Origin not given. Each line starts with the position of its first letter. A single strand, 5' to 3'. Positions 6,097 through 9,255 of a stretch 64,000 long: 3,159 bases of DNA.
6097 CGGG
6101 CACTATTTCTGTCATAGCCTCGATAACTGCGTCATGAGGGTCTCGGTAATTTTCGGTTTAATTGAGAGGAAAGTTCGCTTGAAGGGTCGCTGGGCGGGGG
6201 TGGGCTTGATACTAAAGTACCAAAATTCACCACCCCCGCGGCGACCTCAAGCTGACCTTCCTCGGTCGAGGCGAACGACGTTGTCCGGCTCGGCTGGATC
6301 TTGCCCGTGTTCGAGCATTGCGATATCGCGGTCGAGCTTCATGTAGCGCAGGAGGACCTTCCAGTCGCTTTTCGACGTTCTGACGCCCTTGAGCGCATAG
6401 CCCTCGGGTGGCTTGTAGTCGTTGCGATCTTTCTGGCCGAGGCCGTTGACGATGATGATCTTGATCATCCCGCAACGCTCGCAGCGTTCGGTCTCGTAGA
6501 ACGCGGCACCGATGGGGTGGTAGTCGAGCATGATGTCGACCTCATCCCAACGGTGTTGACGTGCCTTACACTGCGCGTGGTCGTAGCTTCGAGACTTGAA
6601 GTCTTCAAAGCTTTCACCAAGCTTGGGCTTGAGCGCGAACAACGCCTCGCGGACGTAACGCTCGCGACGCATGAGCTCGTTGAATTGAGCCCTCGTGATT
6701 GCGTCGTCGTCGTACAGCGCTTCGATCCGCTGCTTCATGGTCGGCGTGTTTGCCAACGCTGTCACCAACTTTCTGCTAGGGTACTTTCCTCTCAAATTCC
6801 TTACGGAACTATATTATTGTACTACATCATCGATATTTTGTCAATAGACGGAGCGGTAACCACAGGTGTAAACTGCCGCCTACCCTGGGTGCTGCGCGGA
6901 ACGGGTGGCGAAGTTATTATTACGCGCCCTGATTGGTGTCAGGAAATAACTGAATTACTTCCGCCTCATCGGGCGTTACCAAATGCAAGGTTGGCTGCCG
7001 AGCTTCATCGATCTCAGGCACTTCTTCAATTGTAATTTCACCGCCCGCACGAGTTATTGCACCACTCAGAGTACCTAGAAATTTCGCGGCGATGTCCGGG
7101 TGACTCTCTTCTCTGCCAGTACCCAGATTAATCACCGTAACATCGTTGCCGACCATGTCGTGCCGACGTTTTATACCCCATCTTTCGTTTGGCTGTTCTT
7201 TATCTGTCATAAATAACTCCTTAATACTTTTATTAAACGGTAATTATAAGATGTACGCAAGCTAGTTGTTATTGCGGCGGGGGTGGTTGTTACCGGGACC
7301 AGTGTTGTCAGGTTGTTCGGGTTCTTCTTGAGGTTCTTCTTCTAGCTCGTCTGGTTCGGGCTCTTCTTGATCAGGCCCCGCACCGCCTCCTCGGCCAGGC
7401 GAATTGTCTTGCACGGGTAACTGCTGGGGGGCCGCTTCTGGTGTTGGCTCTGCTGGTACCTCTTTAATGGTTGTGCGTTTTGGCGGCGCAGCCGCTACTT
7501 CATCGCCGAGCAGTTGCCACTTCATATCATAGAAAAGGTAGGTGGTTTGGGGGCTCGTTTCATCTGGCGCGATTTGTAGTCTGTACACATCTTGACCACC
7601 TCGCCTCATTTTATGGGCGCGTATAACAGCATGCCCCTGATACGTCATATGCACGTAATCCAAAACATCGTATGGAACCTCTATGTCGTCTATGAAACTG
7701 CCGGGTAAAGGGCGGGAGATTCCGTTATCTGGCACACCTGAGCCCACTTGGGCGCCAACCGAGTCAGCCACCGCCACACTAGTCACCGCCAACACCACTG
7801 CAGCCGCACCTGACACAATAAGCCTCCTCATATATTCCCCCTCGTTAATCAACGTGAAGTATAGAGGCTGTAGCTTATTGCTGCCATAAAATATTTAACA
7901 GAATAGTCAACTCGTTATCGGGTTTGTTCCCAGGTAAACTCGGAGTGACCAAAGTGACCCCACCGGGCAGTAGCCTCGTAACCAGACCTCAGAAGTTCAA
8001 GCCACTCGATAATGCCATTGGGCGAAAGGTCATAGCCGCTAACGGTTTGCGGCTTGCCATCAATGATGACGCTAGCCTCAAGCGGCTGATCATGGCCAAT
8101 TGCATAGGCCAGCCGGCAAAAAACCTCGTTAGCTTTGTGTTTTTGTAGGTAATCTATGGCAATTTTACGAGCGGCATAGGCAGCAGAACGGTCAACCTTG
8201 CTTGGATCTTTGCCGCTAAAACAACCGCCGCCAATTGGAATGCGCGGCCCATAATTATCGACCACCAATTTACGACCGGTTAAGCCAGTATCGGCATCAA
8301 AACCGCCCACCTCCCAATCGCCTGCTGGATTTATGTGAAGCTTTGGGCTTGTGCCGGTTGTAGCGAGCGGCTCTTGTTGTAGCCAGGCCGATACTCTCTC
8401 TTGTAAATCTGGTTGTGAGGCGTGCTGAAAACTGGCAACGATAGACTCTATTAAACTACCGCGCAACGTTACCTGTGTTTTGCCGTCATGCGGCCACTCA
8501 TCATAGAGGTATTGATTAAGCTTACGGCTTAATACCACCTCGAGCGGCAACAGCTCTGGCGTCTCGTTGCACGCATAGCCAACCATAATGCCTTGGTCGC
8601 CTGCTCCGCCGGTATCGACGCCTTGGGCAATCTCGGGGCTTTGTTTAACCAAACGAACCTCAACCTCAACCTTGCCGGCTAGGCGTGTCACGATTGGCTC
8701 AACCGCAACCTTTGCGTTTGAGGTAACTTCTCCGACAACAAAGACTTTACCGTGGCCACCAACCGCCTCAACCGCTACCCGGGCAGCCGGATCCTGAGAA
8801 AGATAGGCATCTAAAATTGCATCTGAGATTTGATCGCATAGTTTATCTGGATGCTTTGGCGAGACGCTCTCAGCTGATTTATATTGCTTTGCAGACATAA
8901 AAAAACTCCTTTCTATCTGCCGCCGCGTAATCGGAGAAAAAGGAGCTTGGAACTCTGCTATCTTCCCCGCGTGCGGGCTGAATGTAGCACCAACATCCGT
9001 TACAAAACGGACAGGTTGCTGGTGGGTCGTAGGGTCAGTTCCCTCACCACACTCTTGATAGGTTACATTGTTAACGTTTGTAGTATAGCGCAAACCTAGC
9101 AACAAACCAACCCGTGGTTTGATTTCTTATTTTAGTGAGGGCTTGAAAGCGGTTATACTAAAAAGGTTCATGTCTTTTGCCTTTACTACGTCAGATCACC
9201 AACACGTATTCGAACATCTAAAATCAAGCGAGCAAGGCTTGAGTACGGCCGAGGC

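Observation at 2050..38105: Shared architecture of the GC-rich cassettes (native-type promoter/RBS -> foreign-composition CDS -> hairpin)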

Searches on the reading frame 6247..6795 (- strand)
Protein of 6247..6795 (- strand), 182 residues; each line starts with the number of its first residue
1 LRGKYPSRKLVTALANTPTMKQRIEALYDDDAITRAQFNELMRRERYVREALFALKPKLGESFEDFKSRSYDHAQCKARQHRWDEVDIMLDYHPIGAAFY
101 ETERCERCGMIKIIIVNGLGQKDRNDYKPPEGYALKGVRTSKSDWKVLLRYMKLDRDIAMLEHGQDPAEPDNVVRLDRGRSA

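Call 12: search_protein_families(library=pfam, proteins=[window:6247-6795:-], max_evalue=0.01)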
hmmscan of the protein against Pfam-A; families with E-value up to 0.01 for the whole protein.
window:6247-6795:- (182 aa): 0 families

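Call 13: search_protein_families(library=ncbifam, proteins=[window:6247-6795:-], max_evalue=0.01)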
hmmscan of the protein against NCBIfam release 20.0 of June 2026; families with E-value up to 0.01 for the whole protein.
window:6247-6795:- (182 aa): 0 families

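Call 28: search_dna_similar(query=window:6247-6738:-, collection=phages, mode=protein, max_evalue=0.001)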
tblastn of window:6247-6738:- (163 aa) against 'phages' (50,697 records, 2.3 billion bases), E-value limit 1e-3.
Records with a match: 25; places in all: 25; records where one place covers at least 80% of the query: 0.
Best place of each record, by identity: <60% 25.
By first word of the organism name: Gordonia 25.
By host as written in the record: Gordonia terrae 3612 25.
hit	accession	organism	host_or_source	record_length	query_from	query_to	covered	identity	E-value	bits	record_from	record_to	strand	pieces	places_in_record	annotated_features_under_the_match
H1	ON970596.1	Gordonia phage MrWormie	Gordonia terrae 3612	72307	54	134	50%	33.7%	2e-4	46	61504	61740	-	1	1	80: hypothetical protein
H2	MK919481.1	Gordonia phage Newt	Gordonia terrae 3612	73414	54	134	50%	33.7%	2e-4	46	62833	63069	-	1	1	81: hypothetical protein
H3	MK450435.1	Gordonia phage Hello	Gordonia terrae 3612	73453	54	134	50%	33.7%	2e-4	46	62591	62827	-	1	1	79: hypothetical protein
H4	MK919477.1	Gordonia phage Luker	Gordonia terrae 3612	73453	54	134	50%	33.7%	2e-4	46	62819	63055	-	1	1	81: hypothetical protein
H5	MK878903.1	Gordonia phage Teal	Gordonia terrae 3612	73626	54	134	50%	33.7%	2e-4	46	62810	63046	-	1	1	79: hypothetical protein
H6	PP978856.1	Gordonia phage Charianelly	Gordonia terrae 3612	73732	54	134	50%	33.7%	2e-4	46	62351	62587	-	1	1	80: hypothetical protein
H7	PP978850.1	Gordonia phage Damp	Gordonia terrae 3612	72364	54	134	50%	33.7%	3e-4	46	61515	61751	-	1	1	80: hypothetical protein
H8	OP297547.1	Gordonia phage Jams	Gordonia terrae 3612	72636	54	134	50%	33.7%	3e-4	46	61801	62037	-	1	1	80: hypothetical protein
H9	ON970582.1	Gordonia phage Shelley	Gordonia terrae 3612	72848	54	134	50%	33.7%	3e-4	46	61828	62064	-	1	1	80: hypothetical protein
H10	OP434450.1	Gordonia phage Minos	Gordonia terrae 3612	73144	54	134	50%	33.7%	3e-4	46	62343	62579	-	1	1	81: hypothetical protein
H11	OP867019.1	Gordonia phage GalacticEye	Gordonia terrae 3612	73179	54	134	50%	33.7%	3e-4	46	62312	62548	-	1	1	80: hypothetical protein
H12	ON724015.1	Gordonia phage Sticker17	Gordonia terrae 3612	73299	54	134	50%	33.7%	3e-4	46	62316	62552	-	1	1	80: hypothetical protein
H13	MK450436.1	Gordonia phage Neoevie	Gordonia terrae 3612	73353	54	134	50%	33.7%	3e-4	46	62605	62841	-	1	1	79: hypothetical protein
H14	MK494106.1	Gordonia phage Jormungandr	Gordonia terrae 3612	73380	54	134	50%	33.7%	3e-4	46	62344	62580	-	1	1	79: hypothetical protein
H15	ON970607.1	Gordonia phage Lidong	Gordonia terrae 3612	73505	54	134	50%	33.7%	3e-4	46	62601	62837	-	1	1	80: hypothetical protein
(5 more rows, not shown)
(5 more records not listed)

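Call 29: search_dna_similar(query=window:6247-6738:-, collection=plasmids, mode=protein, max_evalue=0.001)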
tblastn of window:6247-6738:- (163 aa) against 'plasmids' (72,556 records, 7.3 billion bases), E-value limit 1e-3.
No match.

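Call 30: find_homologous_proteins(query=window:6247-6738:-)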
Query window:6247-6738:- (163 aa): 4 proteins with E <= 0.001 among 17 candidates.
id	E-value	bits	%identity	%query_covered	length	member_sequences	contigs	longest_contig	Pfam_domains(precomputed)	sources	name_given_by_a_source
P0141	3.2e-86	305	83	100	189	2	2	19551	-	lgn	-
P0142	4.5e-64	233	69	96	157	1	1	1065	-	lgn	-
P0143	4.6e-61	223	64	100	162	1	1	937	-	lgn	-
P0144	3.3e-44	169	49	99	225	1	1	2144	-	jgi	-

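Call 124: find_encoding_contigs(protein=P0144, flank=3000, max_places=2)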
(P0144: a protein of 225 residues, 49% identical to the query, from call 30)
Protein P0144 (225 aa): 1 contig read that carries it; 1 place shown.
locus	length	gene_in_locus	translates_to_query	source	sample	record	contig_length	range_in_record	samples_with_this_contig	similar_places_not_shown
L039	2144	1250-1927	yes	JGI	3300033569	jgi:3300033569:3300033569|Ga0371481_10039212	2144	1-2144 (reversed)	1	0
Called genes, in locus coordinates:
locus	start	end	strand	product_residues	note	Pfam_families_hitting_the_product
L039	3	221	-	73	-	?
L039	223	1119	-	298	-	PF06481:COX_ARM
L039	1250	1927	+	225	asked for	-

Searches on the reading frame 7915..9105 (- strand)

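Call 12: search_protein_families(library=pfam, proteins=[window:7915-9105:-], max_evalue=0.01)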
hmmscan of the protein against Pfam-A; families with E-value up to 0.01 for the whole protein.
window:7915-9105:- (396 aa): 3 families
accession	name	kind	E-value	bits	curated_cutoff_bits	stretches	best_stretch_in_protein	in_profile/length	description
PF02773.21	S-AdoMet_synt_C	-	9.2e-37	126.5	25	1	266-394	1-138/138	S-adenosylmethionine synthetase, C-terminal domain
PF00438.25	S-AdoMet_synt_N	-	8.1e-23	81.3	33.1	1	76-145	4-73/99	S-adenosylmethionine synthetase, N-terminal domain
PF02772.21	S-AdoMet_synt_M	-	2.7e-17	63.4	29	1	167-263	3-119/120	S-adenosylmethionine synthetase, central domain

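Call 13: search_protein_families(library=ncbifam, proteins=[window:7915-9105:-], max_evalue=0.01)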
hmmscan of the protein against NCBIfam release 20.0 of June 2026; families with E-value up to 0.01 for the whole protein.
window:7915-9105:- (396 aa): 1 family
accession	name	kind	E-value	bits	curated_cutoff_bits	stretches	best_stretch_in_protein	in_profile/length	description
TIGR01034.1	metK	equivalog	1.3e-80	271.1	309.4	1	78-395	4-367/377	methionine adenosyltransferase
